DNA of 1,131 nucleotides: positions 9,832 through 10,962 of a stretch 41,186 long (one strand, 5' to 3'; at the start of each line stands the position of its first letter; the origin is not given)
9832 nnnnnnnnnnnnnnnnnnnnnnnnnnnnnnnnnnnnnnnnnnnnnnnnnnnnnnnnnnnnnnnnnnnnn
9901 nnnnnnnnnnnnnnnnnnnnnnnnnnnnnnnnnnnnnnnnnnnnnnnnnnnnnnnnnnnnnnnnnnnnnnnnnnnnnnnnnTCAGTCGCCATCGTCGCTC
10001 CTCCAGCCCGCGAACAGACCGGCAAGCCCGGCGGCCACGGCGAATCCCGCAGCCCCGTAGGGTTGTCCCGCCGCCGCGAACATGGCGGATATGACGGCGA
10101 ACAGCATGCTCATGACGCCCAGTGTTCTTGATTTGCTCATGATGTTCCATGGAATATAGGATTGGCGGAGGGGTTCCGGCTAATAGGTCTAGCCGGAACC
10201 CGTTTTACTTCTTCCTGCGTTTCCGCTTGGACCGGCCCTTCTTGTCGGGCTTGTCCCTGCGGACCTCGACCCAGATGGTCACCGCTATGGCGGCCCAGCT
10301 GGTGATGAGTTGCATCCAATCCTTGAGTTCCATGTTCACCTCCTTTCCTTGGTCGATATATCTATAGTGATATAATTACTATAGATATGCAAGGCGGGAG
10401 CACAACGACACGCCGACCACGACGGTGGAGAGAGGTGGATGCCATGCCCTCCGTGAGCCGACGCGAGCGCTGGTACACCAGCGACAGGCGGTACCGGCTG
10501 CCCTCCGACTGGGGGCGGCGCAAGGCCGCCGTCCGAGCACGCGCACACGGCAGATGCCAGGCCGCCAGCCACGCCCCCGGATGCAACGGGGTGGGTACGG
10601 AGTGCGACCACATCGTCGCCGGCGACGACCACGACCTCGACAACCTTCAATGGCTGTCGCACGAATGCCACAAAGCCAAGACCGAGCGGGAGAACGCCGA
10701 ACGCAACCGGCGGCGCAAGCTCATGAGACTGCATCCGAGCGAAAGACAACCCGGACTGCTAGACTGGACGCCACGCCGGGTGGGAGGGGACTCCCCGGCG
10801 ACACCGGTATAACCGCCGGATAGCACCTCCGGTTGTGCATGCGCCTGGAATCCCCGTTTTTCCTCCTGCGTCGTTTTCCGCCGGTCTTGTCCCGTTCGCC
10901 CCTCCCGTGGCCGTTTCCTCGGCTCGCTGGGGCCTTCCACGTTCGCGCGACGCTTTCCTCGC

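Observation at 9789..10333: Paralogous three-gene module, copy 1: tiny polybasic TM protein, hairpin, tiny two-TM Gly-zipper protein, HTH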

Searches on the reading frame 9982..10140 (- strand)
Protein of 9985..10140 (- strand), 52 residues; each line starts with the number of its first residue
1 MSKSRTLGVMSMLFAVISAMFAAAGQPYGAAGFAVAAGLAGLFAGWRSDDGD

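Call 16: search_protein_families(library=pfam, proteins=[window:9985-10140:-], max_evalue=1)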
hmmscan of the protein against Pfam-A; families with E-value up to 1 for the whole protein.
seq(52 aa): 0 families

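Call 17: search_protein_families(library=phrogs, proteins=[window:9985-10140:-], max_evalue=1)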
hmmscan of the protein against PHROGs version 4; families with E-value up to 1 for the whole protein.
seq(52 aa): 1 family
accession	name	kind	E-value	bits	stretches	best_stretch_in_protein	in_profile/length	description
phrog_34725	-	unknown function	0.029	15.2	1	1-45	1-45/56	-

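Call 32: find_homologous_proteins(query=A2, max_evalue=0.01)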
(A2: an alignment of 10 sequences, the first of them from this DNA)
Query A2 (10 sequences) (52 aa, profile of the alignment): 119 proteins with E <= 0.01 among 2407 candidates.
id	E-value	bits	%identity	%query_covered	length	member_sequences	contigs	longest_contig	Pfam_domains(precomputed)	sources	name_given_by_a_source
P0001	3.1e-16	77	35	88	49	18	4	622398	-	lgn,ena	-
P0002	1.2e-15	75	35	88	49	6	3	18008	-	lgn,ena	-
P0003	1.6e-15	75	33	75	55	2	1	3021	-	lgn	-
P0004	5.7e-15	73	46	67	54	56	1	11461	-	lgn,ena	-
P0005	7.6e-15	73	32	96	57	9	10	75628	-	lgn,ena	-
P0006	4.2e-14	70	-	-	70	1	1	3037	-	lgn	-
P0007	4.4e-14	70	-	-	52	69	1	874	-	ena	-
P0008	5.1e-14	70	32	71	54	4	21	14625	-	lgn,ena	-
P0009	5.4e-14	70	33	100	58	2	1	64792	-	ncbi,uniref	ncbi:hypothetical protein [Bifidobacterium adolescentis]|uniref:hypothetical protein n=2 Tax=Bifidob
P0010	6.3e-14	70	-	-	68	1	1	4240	-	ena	-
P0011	6.6e-14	70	-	-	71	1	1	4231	-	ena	-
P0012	8.2e-14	69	33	75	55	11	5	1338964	-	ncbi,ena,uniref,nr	ncbi:hypothetical protein IBC87_00445 [Bifidobacterium adolescentis]|uniref:hypothetical protein n=1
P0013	9.2e-14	69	27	87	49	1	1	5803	-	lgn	-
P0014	1.0e-13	69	46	67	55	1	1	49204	-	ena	-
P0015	2.4e-13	68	33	100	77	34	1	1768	-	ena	-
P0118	1.1e-3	37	-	-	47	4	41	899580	-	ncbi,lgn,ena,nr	ncbi:hypothetical protein [uncultured Bifidobacterium sp.]|nr:hypothetical protein [uncultured Bifid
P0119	5.3e-3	35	-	-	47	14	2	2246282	-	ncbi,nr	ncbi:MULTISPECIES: hypothetical protein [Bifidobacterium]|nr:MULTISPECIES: hypothetical protein [Bif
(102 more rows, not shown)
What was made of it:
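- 9982..10140 (-): Copy 1 gene 2: 52 aa, two-TM Gly/Ala-zipper hairpin, acidic C-terminus, no Shine-Dalgarno sequence of its own. The family profile finds 119 clusters, all named ones Bifidobacterium (call 32).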

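Call 34: find_encoding_contigs(protein=P0012, flank=6000, max_places=3)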
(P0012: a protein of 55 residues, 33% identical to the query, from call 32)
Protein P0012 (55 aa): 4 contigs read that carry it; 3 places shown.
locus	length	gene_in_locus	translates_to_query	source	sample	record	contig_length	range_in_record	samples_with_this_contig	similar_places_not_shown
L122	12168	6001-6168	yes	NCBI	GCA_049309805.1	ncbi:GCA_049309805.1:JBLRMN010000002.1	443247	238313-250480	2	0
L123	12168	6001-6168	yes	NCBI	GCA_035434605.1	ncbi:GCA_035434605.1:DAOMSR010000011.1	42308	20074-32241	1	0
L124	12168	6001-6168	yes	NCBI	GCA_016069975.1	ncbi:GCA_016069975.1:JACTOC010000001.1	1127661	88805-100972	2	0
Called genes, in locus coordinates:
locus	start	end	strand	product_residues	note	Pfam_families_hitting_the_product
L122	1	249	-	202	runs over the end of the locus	PF14265:DUF4355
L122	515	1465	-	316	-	PF25310:VG15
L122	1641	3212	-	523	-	PF05133:SPP1_portal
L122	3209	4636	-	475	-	-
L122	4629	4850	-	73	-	-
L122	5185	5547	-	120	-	-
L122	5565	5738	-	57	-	-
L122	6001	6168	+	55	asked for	-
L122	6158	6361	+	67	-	-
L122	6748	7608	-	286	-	-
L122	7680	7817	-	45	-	-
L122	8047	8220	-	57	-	-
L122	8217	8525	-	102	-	-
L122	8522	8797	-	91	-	PF14354:Lar_restr_allev (weak)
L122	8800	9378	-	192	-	-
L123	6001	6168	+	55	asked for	-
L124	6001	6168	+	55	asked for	-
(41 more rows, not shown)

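Call 35: find_encoding_contigs(protein=P0119, flank=7000, max_places=2)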
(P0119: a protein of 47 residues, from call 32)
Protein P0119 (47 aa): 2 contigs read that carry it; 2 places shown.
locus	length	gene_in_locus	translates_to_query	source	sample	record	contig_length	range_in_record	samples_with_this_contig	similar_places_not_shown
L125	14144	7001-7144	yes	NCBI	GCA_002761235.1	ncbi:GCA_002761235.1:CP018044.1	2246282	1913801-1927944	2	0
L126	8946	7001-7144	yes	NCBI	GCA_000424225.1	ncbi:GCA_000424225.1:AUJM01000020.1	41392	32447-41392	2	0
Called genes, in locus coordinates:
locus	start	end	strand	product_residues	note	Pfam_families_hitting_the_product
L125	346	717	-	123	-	-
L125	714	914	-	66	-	PF12728:HTH_17 (weak)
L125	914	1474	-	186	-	-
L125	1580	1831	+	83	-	-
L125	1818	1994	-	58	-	-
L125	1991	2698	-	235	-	-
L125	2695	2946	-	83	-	PF13693:HTH_35 (weak), PF01381:HTH_3, PF13443:HTH_26 (weak)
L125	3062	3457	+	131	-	PF13560:HTH_31 (weak), PF01381:HTH_3 (faint)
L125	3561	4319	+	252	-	-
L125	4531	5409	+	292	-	-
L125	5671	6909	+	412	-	PF03235:GmrSD_N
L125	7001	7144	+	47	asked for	-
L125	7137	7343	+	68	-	-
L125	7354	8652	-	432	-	PF00589:Phage_integrase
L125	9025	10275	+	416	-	-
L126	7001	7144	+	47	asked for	-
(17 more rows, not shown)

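Call 36: find_encoding_contigs(protein=P0118, flank=7000, max_places=3)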
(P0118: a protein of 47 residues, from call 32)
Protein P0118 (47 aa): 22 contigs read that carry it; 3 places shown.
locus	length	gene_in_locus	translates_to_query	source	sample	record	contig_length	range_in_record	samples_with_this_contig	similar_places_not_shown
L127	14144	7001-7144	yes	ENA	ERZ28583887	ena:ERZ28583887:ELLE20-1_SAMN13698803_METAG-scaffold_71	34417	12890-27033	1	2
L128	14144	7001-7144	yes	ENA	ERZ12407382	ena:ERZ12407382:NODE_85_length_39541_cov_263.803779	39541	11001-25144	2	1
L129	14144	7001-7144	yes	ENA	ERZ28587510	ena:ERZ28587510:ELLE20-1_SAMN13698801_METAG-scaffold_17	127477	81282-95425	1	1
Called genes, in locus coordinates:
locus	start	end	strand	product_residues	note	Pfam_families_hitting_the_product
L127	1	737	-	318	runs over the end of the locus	PF20911:GP7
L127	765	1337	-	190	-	-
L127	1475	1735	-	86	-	-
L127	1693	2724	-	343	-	PF25310:VG15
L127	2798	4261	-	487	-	PF05133:SPP1_portal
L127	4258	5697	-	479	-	-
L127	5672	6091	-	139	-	-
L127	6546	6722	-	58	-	-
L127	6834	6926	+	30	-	-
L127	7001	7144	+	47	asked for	-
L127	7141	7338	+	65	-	-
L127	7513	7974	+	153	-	PF08937:ThsB_TIR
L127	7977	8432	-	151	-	-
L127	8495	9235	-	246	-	-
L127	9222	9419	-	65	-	-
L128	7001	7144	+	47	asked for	-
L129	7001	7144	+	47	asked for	-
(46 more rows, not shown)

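Call 49: search_protein_families(library=padloc, proteins=[window:9985-10140:-], max_evalue=1)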
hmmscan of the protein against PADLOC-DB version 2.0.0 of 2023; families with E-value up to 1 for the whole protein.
seq(52 aa): 0 families

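Call 50: search_protein_families(library=ncbifam, proteins=[window:9985-10140:-], max_evalue=1)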
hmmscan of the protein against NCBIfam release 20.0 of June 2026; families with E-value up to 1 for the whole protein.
seq(52 aa): 1 family
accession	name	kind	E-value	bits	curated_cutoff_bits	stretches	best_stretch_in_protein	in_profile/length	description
NF033634.1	SLATT_1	domain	0.91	9.5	41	0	4-47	24-72/132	SLATT domain-containing protein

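Call 76: search_protein_representatives(alignment_id=A7)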
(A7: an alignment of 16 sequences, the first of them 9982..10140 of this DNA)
Query: 16 sequences, 50 profile positions. Proteins with E-value up to 0.001 (for the whole library): 52; up to 1e-10: 8; up to 1e-30: 0. The best 52 are listed.
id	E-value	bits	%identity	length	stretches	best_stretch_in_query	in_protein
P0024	3.1e-17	78.6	-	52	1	1-50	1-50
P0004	1.7e-16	76.2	-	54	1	1-47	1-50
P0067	9.1e-15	70.7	-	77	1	1-49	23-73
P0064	7.5e-14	67.8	-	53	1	1-50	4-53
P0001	3.0e-13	65.9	-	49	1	1-50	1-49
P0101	3.0e-12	62.6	-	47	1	1-47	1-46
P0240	7.6e-12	61.4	-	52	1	1-47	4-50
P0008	8.6e-11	58.0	-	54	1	1-49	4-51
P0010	2.4e-10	56.5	-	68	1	1-50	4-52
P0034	3.0e-10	56.2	-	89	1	1-49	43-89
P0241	6.6e-10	55.2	-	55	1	1-48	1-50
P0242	9.0e-10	54.7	-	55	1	1-47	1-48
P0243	1.4e-09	54.1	-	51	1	1-50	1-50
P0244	1.2e-08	51.1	-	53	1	1-49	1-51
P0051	1.3e-08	51.1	-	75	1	1-48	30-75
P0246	2.4e-08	50.2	-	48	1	1-46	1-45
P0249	9.4e-08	48.3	-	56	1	1-47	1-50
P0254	1.8e-06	44.1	-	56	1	4-48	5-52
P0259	1.4e-05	41.3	-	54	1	1-46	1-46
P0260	1.6e-05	41.1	-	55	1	1-49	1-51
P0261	1.8e-05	40.9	-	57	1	1-47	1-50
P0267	1.9e-04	37.7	-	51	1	1-42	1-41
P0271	3.0e-04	37.0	-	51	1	7-49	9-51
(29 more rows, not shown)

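Call 78: list_cluster_members(proteins=[P0242, P0243, P0246, P0249, P0254, P0259, P0260, P0261, P0267, P0271])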
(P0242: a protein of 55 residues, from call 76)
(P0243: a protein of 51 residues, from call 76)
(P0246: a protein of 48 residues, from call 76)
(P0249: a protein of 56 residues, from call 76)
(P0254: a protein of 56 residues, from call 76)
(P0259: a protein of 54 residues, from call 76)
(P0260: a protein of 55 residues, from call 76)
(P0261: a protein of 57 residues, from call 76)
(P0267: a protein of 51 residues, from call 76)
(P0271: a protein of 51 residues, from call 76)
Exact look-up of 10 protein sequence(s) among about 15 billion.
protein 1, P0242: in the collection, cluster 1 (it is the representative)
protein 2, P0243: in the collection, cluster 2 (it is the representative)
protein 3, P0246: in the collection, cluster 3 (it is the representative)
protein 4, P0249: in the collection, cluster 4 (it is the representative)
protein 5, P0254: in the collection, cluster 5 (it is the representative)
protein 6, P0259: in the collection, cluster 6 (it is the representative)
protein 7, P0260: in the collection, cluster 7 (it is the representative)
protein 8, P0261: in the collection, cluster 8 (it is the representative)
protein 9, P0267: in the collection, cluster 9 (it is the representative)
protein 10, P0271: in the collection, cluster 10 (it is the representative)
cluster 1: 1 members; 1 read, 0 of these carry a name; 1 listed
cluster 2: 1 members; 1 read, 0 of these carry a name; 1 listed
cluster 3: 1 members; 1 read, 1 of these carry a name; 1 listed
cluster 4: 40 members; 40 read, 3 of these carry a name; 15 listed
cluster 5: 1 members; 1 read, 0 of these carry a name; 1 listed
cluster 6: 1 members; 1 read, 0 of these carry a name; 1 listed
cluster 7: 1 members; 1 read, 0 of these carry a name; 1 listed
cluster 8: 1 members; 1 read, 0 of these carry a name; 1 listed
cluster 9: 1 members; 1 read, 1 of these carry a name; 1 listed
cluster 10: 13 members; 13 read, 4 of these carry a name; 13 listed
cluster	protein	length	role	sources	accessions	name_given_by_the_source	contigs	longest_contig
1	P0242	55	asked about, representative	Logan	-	-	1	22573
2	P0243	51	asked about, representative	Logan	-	-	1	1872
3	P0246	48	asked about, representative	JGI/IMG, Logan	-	hypothetical protein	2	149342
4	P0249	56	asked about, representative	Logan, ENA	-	-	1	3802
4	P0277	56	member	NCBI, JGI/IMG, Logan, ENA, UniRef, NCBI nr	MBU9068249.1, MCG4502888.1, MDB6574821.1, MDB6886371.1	hypothetical protein PMT22_02445 [Bifidobacterium longum] | hypothetical protein n=1 Tax=Bifidobacterium longum TaxID=216816 RepID=UPI0018AB5295 | hypothetical protein [Bifidobacterium longum]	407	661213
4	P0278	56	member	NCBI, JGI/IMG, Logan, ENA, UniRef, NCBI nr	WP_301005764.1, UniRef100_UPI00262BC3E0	hypothetical protein [Bifidobacterium longum] | hypothetical protein | hypothetical protein n=1 Tax=Bifidobacterium longum TaxID=216816 RepID=UPI00262BC3E0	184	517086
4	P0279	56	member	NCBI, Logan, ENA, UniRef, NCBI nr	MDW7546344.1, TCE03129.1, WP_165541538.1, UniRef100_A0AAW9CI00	hypothetical protein [Bifidobacterium longum] | Glycine zipper family protein n=1 Tax=Bifidobacterium longum TaxID=216816 ...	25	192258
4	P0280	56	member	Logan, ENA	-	-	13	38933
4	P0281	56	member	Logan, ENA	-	-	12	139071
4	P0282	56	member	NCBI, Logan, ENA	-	-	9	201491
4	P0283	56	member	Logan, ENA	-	-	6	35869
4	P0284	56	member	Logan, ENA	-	-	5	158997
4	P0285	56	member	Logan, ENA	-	-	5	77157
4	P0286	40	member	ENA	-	-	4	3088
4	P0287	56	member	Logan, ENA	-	-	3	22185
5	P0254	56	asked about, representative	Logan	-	-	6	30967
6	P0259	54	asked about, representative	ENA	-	-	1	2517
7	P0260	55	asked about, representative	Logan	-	-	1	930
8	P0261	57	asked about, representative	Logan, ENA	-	-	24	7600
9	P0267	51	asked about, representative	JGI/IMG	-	hypothetical protein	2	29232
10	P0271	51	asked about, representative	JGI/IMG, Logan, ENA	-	-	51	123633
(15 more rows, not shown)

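Call 79: find_encoding_contigs(protein=P0271, flank=5000, max_places=3)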
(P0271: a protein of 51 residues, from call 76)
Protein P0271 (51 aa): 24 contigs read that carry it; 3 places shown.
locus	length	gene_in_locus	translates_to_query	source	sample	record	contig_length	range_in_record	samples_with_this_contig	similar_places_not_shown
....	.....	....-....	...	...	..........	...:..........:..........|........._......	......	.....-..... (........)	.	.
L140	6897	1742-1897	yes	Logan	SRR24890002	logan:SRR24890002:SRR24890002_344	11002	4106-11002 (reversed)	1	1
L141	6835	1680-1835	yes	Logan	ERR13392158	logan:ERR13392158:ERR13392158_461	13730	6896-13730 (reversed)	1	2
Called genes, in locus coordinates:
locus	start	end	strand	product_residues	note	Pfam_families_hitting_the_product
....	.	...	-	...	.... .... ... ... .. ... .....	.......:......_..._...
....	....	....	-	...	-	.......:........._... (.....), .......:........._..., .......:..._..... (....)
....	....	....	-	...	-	-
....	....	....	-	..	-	-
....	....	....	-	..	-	-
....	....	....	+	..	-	-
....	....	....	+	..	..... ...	-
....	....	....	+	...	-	-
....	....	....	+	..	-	-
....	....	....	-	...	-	-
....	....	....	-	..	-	-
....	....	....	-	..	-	-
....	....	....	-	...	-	-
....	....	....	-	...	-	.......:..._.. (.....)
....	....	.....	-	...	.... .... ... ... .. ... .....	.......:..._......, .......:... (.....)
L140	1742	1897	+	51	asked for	-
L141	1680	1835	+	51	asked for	-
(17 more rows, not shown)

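Call 89: search_protein_families(library=pfam, alignment_id=A7, max_evalue=1)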
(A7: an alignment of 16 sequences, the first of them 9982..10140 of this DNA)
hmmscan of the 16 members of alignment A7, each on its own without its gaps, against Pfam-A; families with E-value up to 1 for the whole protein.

A. member 1, window:9982-10140:- (52 aa): 0 families

B. families by the number of members that match (of 16 scanned): 19 families
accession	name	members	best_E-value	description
PF04893.22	Yip1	4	0.034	Yip1 domain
PF10953.13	DUF2754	3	0.0026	Protein of unknown function (DUF2754)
PF06168.16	DUF981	2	0.0065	Protein of unknown function (DUF981)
PF19094.5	EMC6_arch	2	0.041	EMC6-arch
PF13903.11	Claudin_2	2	0.063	PMP-22/EMP/MP20/Claudin tight junction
PF13886.12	TM7S3_TM198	2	0.064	TM7S3/TM198-like domain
PF20967.2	MASE7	1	0.0084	MASE7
PF24369.1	DUF7525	1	0.028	Family of unknown function (DUF7525)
PF01040.23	UbiA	1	0.035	UbiA prenyltransferase family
PF13978.11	DUF4223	1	0.051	Protein of unknown function (DUF4223)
PF03729.18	DUF308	1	0.055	Short repeat of unknown function (DUF308)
PF13520.12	AA_permease_2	1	0.075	Amino acid permease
PF03253.19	UT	1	0.087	Urea transporter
PF23022.3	6TM_1st_PGAP2IP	1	0.095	PGAP2IP, first transmembrane domain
PF14898.11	DUF4491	1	0.1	Domain of unknown function (DUF4491)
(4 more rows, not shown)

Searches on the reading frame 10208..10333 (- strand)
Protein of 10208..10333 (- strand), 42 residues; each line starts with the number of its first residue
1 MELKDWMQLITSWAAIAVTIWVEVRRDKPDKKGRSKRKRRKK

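Call 16: search_protein_families(library=pfam, proteins=[window:10208-10333:-], max_evalue=1)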
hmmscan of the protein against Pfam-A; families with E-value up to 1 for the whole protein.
seq(42 aa): 2 families
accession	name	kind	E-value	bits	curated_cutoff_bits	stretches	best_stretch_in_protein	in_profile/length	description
PF10660.14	MitoNEET_N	-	0.19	12.2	23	1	2-28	32-58/64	Iron-containing outer mitochondrial membrane protein N-terminus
PF23976.1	DUF7302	-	0.29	12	24.9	1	16-41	23-48/61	Family of unknown function (DUF7302)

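Call 17: search_protein_families(library=phrogs, proteins=[window:10208-10333:-], max_evalue=1)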
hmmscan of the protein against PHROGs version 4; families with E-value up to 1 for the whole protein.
seq(42 aa): 1 family
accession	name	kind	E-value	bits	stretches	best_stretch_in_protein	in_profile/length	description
phrog_1350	-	lysis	0.18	13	1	3-41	26-64/97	holin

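Call 49: search_protein_families(library=padloc, proteins=[window:10208-10333:-], max_evalue=1)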
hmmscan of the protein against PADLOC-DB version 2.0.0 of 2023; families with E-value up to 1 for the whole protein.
seq(42 aa): 0 families

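Call 50: search_protein_families(library=ncbifam, proteins=[window:10208-10333:-], max_evalue=1)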
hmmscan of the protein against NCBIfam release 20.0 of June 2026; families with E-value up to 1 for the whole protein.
seq(42 aa): 0 families

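Call 88: search_protein_families(library=pfam, alignment_id=A3, max_evalue=1)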
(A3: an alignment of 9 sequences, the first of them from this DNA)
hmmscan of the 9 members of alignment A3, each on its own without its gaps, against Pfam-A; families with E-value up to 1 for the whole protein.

A. member 1, seq(42 aa): 2 families
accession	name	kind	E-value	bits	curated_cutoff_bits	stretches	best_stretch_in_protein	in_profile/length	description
PF10660.14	MitoNEET_N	-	0.19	12.2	23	1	2-28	32-58/64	Iron-containing outer mitochondrial membrane protein N-terminus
PF23976.1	DUF7302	-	0.29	12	24.9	1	16-41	23-48/61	Family of unknown function (DUF7302)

B. families by the number of members that match (of 9 scanned): 5 families
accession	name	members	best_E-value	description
PF01545.26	Cation_efflux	2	0.045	Cation efflux family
PF03707.21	MHYT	1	0.095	Bacterial signalling protein N terminal repeat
PF19594.4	DUF6099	1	0.15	Family of unknown function (DUF6099)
PF10660.14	MitoNEET_N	1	0.19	Iron-containing outer mitochondrial membrane protein N-terminus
PF23976.1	DUF7302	1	0.29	Family of unknown function (DUF7302)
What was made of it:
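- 10205..10333 (-): Copy 1 gene 1: 42 aa, acidic N-terminus, one TM helix, polybasic tail. Family E. No Pfam, NCBIfam or PADLOC hit (calls 16, 49, 50, 88).
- On Type I toxin-antitoxin: Pfam scans of all gene 1 families found no such hit (calls 16, 88).
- There is no homology to Pfam type I toxin families (calls 16, 88).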

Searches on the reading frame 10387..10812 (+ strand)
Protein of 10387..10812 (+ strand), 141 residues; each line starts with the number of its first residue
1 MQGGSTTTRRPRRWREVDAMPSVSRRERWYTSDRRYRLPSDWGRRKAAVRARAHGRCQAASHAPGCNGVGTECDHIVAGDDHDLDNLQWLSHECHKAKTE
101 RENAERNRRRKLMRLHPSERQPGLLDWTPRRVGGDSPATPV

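Call 75: search_protein_families(library=pfam, proteins=[window:10387-10812:+], max_evalue=0.01)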
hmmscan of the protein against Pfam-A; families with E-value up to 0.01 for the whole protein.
window:10387-10812:+ (141 aa): 1 family
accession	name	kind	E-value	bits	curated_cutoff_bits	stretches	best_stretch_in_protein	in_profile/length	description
PF01844.29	HNH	-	0.0009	19.8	21.4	1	71-101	14-47/47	HNH endonuclease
